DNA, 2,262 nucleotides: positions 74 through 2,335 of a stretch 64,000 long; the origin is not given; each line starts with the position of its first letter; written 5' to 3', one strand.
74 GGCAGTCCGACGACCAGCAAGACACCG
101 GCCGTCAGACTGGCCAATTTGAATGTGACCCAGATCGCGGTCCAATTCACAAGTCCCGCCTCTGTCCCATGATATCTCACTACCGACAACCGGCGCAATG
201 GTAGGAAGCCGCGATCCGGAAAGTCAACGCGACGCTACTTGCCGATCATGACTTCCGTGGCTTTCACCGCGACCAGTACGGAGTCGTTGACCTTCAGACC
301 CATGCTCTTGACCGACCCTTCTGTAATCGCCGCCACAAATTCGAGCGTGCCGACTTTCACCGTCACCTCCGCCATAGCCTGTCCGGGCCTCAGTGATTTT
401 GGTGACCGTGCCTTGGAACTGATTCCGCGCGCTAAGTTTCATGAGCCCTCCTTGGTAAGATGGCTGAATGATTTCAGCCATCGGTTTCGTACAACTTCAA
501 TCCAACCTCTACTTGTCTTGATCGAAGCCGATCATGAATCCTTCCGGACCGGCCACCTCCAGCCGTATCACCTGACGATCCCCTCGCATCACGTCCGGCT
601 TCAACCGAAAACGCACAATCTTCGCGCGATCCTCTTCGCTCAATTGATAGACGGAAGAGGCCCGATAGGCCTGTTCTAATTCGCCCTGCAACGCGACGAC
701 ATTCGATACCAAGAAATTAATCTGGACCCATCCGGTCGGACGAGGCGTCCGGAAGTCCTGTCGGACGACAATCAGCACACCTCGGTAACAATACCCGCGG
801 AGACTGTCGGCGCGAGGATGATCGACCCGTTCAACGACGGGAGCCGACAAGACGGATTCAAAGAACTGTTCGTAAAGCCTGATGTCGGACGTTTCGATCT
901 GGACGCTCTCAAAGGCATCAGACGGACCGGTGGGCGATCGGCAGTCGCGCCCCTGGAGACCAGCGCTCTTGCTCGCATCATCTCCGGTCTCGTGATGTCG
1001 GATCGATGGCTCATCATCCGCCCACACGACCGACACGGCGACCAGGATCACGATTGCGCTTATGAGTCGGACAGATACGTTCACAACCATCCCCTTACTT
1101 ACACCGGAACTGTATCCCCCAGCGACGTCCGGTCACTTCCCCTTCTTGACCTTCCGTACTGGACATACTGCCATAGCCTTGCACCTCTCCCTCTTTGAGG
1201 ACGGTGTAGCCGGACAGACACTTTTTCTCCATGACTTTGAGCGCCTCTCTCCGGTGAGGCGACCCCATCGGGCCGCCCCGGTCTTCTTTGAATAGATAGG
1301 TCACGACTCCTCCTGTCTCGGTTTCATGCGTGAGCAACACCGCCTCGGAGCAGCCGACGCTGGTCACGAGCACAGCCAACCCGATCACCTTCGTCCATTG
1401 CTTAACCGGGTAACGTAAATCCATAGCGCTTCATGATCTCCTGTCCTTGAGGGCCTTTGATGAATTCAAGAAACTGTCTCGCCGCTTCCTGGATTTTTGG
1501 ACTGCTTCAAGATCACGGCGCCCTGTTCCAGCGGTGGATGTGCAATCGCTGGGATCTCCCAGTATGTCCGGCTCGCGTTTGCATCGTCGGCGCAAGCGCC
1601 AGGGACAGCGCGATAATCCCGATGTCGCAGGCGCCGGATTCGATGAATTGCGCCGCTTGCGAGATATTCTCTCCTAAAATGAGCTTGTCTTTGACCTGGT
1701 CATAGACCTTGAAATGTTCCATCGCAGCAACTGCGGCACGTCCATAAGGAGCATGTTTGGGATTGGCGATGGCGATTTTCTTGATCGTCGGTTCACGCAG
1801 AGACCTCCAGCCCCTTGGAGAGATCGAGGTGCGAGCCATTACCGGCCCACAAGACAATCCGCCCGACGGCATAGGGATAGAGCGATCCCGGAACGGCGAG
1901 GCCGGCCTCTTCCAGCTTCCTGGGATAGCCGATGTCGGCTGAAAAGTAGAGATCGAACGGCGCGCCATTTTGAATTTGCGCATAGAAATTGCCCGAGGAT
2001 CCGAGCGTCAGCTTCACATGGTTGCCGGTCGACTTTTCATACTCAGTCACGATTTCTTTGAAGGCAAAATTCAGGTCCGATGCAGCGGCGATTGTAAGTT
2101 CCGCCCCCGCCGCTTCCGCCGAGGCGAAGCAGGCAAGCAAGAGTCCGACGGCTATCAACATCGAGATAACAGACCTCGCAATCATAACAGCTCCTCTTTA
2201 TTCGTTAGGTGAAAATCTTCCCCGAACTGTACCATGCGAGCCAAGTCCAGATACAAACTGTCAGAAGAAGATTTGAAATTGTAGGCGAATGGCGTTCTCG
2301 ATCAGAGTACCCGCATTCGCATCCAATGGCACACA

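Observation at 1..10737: Two divergent porin + ModA-like binder + novel lipoprotein modules grafted onto a mod locus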

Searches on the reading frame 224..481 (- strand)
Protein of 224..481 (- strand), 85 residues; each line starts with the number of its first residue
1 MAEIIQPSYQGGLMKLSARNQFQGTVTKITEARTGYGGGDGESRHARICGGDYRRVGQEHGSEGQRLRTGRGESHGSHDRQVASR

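Call 4: search_protein_families(library=pfam, proteins=[window:224-481:-], max_evalue=0.01)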
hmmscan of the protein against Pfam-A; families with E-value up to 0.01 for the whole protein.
window:224-481:- (85 aa): 0 families

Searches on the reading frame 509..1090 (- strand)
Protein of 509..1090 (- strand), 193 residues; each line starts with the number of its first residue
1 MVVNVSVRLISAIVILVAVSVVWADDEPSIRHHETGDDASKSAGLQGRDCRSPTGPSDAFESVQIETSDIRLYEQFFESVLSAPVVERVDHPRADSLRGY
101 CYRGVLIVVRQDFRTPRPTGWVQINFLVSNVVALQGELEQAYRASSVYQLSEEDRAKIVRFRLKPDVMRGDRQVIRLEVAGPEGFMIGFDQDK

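Call 4: search_protein_families(library=pfam, proteins=[window:509-1090:-], max_evalue=0.01)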
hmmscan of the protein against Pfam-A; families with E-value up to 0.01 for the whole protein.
window:509-1090:- (193 aa): 0 families

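Call 78: search_protein_families(library=pfam, proteins=[window:509-1090:-], max_evalue=5)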
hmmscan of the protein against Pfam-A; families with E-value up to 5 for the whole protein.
window:509-1090:- (193 aa): 0 families
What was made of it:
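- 509..1090 (-): 193-aa secreted protein of unknown function ('s188'). No Pfam family (calls 4, 78).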

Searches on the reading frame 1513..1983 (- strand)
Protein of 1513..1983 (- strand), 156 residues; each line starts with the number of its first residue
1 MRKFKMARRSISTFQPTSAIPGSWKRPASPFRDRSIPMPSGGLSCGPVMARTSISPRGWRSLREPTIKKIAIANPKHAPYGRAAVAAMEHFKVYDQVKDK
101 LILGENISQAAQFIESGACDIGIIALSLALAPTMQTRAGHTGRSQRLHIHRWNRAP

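Call 4: search_protein_families(library=pfam, proteins=[window:1513-1983:-], max_evalue=0.01)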
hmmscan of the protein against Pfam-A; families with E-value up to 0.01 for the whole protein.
window:1513-1983:- (156 aa): 1 family
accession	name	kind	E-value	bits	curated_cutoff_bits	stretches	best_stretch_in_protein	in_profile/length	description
PF13531.11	SBP_bac_11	-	2.6e-19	70.3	25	1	55-135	92-172/227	Bacterial extracellular solute-binding protein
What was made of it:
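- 1405..2185 (-): Canonical modA, about 3 frameshifts in this window. SBP_bac_11 split over two ORFs (call 4).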

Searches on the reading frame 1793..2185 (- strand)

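Call 4: search_protein_families(library=pfam, proteins=[window:1793-2185:-], max_evalue=0.01)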
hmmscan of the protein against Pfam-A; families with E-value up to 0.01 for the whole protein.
window:1793-2185:- (130 aa): 1 family
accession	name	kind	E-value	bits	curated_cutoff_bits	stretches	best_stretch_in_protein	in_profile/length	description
PF13531.11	SBP_bac_11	-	3.8e-24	86.1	25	1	30-122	1-93/227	Bacterial extracellular solute-binding protein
